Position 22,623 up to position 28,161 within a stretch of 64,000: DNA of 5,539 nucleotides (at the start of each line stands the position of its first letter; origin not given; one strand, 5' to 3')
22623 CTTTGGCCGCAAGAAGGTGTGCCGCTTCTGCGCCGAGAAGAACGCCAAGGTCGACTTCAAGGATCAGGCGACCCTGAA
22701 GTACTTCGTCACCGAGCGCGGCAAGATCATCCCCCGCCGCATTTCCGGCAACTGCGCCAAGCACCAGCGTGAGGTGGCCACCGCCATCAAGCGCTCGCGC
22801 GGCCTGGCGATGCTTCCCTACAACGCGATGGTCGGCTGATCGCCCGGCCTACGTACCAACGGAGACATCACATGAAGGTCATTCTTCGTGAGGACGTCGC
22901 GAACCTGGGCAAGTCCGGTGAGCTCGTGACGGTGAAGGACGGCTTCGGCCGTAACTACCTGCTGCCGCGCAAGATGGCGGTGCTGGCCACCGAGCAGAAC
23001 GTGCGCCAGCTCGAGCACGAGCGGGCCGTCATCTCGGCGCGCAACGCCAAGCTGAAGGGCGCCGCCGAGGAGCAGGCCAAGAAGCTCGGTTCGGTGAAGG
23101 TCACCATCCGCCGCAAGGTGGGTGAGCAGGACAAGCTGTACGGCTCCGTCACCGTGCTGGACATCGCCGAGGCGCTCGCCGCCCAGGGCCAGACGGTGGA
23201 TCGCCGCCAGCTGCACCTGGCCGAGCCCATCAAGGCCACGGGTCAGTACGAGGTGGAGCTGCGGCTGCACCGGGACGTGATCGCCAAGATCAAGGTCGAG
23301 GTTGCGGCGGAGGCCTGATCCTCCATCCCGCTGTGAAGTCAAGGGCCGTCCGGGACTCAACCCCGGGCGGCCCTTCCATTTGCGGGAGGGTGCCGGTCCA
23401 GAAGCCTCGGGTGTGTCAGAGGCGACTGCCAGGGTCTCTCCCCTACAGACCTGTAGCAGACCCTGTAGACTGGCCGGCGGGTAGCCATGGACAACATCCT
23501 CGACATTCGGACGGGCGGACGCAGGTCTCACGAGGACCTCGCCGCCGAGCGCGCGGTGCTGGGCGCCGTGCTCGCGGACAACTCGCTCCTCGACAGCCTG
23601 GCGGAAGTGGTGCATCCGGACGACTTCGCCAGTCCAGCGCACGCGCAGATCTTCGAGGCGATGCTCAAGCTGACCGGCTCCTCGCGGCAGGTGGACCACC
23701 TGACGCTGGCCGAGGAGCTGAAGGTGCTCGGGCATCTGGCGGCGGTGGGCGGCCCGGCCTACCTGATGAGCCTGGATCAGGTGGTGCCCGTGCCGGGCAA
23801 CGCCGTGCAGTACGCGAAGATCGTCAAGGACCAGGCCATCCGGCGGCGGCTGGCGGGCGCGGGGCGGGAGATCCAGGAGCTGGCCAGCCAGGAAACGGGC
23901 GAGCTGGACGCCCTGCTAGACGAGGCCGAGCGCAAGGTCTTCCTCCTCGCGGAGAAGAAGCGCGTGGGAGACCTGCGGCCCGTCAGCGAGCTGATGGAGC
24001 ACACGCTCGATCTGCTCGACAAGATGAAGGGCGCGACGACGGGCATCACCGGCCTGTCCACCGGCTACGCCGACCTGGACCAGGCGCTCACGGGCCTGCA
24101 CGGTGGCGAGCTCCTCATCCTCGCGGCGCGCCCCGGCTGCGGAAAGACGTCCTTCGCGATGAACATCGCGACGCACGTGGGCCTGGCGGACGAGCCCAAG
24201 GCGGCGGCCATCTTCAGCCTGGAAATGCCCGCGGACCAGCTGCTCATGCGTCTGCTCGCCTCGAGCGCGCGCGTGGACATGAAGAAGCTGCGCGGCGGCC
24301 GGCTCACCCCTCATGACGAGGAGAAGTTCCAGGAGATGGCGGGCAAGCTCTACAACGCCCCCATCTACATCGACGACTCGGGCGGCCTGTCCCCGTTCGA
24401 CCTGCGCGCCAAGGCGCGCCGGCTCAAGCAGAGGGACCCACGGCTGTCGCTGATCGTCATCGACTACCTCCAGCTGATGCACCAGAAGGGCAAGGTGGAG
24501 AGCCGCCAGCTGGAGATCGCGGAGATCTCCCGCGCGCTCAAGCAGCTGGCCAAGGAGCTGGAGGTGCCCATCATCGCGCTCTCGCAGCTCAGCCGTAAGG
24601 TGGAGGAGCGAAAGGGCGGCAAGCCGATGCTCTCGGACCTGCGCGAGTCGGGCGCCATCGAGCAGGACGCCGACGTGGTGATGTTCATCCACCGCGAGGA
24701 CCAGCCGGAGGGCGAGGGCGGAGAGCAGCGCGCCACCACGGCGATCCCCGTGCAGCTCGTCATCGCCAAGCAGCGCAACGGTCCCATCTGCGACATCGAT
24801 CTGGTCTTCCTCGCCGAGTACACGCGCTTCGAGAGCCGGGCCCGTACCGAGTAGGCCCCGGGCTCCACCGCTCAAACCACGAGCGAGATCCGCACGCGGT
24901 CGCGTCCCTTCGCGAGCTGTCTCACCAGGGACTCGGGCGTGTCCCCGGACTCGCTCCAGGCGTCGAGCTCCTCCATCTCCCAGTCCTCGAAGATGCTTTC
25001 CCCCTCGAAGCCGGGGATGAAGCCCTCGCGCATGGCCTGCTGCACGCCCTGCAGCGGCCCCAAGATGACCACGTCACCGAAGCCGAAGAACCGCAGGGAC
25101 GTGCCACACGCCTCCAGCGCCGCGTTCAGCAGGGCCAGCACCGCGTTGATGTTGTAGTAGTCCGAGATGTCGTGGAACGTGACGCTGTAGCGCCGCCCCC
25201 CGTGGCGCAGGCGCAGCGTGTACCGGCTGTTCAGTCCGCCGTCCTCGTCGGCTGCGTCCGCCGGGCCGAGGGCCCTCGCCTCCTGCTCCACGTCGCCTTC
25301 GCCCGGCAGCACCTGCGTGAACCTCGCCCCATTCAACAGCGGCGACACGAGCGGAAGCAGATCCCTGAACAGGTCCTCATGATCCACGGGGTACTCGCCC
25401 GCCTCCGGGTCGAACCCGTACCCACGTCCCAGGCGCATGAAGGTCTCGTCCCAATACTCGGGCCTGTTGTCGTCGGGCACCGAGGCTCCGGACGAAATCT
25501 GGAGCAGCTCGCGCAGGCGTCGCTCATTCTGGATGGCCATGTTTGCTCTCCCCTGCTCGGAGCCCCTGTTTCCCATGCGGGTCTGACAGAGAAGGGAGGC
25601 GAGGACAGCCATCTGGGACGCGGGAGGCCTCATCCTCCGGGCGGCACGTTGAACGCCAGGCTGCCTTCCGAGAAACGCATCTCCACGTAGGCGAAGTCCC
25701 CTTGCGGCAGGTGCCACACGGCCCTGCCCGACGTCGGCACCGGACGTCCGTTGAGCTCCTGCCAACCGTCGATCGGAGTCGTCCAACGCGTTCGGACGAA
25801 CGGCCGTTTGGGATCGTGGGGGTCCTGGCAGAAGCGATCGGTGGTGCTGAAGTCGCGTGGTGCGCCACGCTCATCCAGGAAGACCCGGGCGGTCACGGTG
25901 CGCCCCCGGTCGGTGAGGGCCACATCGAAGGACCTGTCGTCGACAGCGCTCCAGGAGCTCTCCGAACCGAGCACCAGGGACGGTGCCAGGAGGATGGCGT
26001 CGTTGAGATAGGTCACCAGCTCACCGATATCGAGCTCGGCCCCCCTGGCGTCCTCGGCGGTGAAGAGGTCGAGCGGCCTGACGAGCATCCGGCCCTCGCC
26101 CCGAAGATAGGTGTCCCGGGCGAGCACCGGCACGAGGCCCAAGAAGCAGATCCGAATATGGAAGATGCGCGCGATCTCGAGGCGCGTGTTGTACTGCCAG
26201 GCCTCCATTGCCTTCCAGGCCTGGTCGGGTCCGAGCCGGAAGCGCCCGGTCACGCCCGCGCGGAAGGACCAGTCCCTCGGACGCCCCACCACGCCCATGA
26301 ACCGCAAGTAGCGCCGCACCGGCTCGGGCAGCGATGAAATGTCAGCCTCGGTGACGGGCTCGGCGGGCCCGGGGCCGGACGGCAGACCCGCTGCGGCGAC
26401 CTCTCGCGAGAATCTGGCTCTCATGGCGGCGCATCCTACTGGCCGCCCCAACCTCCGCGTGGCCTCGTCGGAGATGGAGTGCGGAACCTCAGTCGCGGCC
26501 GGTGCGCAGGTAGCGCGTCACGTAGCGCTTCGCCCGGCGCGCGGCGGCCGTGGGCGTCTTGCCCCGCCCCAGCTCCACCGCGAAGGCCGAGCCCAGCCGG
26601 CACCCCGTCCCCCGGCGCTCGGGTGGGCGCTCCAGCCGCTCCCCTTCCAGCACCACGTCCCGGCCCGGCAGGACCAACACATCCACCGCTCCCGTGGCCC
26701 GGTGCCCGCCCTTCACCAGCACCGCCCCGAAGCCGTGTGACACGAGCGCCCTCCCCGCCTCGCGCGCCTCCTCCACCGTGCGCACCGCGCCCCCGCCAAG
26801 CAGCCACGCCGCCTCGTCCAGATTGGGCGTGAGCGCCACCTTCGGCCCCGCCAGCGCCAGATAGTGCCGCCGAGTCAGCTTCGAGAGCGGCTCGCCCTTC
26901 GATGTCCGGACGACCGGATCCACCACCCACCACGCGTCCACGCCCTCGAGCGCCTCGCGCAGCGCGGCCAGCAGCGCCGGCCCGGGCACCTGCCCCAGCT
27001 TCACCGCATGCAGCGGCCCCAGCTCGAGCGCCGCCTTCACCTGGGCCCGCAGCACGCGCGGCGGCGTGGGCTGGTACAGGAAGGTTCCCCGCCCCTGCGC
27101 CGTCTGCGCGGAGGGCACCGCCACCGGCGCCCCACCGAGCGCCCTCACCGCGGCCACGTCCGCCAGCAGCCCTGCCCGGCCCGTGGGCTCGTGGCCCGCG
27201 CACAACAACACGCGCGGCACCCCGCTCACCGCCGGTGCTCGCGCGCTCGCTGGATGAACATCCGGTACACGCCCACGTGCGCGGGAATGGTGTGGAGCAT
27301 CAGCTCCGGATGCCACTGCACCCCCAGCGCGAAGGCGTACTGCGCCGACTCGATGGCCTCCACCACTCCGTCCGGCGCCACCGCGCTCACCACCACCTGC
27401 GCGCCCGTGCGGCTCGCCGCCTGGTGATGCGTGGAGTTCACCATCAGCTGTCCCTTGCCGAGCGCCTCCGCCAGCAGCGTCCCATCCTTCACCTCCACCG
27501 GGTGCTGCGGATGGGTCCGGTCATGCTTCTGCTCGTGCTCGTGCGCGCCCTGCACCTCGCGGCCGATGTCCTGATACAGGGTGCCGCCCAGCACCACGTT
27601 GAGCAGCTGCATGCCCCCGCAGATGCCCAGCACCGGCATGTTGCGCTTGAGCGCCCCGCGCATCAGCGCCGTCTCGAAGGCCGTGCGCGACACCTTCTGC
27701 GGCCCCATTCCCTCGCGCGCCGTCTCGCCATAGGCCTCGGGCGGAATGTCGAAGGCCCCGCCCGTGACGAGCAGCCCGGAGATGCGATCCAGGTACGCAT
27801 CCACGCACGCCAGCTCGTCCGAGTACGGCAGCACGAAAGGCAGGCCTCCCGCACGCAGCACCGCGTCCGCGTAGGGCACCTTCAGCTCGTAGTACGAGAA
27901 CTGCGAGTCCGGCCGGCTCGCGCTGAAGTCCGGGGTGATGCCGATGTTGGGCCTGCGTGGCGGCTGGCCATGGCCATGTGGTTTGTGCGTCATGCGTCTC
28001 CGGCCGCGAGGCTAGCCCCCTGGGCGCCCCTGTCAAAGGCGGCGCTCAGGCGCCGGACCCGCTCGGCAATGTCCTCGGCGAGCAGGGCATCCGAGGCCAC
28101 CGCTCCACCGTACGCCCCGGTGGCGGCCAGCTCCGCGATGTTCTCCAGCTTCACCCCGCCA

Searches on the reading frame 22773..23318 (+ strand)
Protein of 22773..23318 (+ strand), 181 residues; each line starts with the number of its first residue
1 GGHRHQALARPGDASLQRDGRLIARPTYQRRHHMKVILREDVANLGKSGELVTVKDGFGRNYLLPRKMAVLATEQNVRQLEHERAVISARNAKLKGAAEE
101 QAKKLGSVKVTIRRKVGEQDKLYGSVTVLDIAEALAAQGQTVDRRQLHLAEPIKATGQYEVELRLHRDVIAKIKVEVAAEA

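Call 62: search_protein_families(library=pfam, proteins=[window:22773-23318:+], max_evalue=0.0001)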
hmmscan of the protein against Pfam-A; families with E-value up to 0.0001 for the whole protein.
window:22773-23318:+ (181 aa): 2 families
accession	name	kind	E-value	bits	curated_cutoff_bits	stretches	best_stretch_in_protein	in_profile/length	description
PF03948.19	Ribosomal_L9_C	-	5.2e-29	101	23.2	1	97-178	2-85/86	Ribosomal protein L9, C-terminal domain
PF01281.25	Ribosomal_L9_N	-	3.5e-23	81.3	20.7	1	34-80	1-47/47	Ribosomal protein L9, N-terminal domain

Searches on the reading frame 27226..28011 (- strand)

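Call 62: search_protein_families(library=pfam, proteins=[window:27226-28011:-], max_evalue=0.0001)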
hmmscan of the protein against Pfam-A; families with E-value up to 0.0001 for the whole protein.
window:27226-28011:- (261 aa): 2 families
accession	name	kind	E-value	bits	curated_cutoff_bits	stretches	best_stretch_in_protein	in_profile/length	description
PF07722.19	Peptidase_C26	-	1.1e-64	218.6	20.5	1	23-236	3-219/219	Peptidase C26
PF00117.34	GATase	-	2e-15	57.4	22.8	1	103-240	51-176/190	Glutamine amidotransferase class-I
